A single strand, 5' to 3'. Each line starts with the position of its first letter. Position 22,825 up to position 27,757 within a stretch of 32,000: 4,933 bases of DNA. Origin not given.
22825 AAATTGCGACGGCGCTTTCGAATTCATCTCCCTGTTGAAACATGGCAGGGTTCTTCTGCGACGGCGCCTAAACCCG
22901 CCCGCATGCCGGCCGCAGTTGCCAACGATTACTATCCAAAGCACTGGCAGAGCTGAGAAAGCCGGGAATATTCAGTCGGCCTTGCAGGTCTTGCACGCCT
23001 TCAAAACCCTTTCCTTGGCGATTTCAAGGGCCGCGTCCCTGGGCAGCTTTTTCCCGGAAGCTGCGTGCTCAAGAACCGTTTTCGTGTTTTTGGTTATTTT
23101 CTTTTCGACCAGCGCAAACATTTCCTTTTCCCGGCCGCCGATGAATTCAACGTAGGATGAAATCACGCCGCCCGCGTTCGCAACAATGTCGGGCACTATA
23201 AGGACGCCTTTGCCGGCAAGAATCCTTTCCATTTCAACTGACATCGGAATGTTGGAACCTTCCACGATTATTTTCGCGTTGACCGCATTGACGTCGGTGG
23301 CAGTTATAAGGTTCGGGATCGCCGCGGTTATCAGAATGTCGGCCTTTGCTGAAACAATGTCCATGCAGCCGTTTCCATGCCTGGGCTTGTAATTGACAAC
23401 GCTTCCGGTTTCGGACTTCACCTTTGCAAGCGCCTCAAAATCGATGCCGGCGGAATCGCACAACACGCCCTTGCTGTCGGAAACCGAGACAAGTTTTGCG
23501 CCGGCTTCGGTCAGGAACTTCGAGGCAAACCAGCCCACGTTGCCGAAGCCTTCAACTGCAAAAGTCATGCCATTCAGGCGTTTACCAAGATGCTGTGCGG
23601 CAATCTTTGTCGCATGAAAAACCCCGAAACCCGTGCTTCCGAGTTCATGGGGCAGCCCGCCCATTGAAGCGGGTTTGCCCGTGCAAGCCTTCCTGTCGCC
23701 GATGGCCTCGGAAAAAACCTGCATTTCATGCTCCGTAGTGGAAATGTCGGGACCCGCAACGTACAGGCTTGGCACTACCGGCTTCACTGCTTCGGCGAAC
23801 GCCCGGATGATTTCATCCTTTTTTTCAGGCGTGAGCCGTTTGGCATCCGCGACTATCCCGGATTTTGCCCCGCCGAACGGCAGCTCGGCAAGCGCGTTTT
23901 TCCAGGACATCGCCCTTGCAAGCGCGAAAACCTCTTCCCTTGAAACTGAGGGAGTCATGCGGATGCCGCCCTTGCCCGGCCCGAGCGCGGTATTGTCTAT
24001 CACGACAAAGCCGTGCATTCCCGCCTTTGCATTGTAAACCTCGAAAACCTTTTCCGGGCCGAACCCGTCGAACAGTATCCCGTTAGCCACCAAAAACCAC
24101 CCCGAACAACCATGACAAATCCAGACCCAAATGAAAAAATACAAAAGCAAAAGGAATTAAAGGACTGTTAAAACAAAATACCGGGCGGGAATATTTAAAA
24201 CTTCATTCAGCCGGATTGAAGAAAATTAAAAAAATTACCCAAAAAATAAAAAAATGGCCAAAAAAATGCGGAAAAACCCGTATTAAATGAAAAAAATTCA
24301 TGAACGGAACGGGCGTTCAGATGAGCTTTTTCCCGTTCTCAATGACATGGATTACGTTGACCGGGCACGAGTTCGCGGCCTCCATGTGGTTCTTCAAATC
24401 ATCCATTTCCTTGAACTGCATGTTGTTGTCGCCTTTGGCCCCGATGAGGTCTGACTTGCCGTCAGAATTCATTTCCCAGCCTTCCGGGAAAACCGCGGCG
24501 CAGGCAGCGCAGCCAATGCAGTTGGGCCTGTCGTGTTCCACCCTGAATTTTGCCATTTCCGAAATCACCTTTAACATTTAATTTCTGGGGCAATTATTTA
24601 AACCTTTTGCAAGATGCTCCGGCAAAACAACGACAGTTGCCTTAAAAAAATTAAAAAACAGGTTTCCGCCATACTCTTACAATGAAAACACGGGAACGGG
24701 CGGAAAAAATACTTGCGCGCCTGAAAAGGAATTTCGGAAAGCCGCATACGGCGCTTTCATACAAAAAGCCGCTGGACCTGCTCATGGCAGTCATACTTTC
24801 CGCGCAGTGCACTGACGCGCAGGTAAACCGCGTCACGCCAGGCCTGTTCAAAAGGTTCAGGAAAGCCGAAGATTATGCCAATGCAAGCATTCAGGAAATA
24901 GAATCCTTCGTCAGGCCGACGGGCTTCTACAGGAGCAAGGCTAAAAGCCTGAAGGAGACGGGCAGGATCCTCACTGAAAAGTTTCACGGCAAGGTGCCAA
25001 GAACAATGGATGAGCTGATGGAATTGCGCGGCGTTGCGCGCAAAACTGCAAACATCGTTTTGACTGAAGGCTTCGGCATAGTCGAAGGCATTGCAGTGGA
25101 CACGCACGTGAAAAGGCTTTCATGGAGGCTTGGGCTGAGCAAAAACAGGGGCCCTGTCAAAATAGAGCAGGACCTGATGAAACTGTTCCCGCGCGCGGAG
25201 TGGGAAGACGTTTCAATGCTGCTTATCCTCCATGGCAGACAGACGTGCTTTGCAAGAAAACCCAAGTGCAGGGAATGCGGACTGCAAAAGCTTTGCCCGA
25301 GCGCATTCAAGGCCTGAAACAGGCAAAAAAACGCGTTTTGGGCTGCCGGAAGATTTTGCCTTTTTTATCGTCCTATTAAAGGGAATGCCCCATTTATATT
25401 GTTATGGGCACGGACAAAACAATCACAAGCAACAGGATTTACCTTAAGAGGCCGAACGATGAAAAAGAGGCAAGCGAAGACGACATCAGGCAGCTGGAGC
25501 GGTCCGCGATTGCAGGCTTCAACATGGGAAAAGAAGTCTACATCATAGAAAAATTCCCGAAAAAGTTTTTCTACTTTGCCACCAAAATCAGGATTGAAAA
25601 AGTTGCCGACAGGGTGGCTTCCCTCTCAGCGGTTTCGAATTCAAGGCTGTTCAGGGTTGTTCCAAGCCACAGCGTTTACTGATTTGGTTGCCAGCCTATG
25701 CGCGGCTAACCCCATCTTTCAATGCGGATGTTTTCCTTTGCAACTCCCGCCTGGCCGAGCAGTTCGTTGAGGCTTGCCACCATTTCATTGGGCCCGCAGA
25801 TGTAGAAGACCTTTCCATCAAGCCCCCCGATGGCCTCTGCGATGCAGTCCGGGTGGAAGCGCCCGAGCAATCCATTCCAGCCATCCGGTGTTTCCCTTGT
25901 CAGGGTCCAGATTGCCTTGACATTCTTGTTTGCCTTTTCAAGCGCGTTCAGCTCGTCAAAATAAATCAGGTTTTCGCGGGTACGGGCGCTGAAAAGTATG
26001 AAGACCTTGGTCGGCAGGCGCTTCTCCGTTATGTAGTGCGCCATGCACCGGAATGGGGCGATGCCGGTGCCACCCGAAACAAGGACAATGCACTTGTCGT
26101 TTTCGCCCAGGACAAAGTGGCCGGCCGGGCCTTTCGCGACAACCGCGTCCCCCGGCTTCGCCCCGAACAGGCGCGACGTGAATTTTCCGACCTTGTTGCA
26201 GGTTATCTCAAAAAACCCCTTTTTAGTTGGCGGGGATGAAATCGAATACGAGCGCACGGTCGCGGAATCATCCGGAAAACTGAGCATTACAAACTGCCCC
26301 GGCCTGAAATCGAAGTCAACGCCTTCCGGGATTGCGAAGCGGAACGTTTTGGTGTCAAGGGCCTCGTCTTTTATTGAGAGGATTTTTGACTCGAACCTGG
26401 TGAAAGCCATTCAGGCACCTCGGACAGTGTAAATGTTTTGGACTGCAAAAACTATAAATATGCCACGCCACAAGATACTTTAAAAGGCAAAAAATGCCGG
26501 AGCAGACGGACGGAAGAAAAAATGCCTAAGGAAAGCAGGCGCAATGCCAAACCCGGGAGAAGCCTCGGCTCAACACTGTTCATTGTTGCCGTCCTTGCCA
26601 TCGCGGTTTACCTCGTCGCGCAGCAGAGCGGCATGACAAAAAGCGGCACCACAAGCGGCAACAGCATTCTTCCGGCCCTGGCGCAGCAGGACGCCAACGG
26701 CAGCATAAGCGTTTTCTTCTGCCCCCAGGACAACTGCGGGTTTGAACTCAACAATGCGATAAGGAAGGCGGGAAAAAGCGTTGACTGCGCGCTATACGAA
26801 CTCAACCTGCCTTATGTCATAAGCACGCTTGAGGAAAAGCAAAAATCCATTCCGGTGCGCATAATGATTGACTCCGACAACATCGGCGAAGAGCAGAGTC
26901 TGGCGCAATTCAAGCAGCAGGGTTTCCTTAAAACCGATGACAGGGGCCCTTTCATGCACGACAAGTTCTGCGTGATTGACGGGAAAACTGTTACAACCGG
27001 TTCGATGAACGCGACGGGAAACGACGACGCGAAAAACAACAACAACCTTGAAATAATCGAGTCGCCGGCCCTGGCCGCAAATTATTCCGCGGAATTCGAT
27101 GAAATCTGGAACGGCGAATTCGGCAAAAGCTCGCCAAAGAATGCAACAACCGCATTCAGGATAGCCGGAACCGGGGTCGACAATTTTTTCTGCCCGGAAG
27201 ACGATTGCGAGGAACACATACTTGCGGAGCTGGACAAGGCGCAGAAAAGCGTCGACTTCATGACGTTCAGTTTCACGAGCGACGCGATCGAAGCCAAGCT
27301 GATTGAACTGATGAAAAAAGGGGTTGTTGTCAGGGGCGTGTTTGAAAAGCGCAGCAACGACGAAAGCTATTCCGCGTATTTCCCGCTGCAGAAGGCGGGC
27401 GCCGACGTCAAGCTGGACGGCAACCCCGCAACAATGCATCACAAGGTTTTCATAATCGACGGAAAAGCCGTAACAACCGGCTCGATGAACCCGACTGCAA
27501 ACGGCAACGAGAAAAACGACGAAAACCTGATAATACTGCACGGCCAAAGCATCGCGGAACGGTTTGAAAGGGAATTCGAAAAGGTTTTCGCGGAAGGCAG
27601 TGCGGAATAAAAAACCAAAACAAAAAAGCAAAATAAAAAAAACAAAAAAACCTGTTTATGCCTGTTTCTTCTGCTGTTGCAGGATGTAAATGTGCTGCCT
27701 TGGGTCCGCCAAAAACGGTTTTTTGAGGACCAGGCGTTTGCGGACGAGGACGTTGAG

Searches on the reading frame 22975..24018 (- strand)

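Call 16: search_protein_families(library=pfam, proteins=[window:22975-24018:-], max_evalue=0.001)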
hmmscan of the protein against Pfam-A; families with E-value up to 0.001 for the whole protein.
window:22975-24018:- (348 aa): 3 families
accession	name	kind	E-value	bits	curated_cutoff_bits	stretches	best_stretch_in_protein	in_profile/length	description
PF00208.27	ELFV_dehydrog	-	7.3e-53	180.2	23.4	1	120-343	1-238/241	Glutamate/Leucine/Phenylalanine/Valine dehydrogenase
PF02812.23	ELFV_dehydrog_N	-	4.3e-28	98.1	25.3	1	2-104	22-125/129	Glu/Leu/Phe/Val dehydrogenase, dimerisation domain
PF05088.18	Bac_GDH_CD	-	0.00014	21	22.8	0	242-291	398-447/497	Bacterial NAD-glutamate dehydrogenase, catalytic domain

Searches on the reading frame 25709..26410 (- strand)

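Call 16: search_protein_families(library=pfam, proteins=[window:25709-26410:-], max_evalue=0.001)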
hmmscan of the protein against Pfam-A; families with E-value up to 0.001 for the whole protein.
window:25709-26410:- (234 aa): 2 families
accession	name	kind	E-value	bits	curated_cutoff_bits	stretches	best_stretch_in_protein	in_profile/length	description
PF00175.26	NAD_binding_1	-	2e-19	70.7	22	1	110-213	1-106/109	Oxidoreductase NAD-binding domain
PF00970.30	FAD_binding_6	-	1.3e-13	51.5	21.1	1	12-99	6-97/99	Oxidoreductase FAD-binding domain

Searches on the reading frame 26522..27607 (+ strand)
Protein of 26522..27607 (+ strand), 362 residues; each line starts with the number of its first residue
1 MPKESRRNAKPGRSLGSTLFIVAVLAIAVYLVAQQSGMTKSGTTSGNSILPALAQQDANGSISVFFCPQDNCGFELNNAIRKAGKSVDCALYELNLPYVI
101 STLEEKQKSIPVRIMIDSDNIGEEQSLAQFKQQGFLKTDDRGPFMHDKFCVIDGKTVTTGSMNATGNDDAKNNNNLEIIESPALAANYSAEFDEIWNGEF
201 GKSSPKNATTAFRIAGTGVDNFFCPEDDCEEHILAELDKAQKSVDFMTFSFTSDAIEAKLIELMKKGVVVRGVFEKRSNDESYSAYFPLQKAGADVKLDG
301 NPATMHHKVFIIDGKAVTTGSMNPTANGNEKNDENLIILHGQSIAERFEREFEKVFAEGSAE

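Call 16: search_protein_families(library=pfam, proteins=[window:26522-27607:+], max_evalue=0.001)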
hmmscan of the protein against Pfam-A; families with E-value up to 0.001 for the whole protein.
window:26522-27607:+ (362 aa): 3 families
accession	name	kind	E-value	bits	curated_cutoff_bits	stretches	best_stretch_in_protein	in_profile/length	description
PF13091.12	PLDc_2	-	3.1e-45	153.7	27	2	233-354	1-130/132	PLD-like domain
PF07894.18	SACK1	-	5.5e-07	29.8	21.4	0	304-358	218-271/274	Scaffolding anchor of CK1 domain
PF00614.28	PLDc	-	1.9e-05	24.9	21.9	0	144-166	4-26/28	Phospholipase D Active site motif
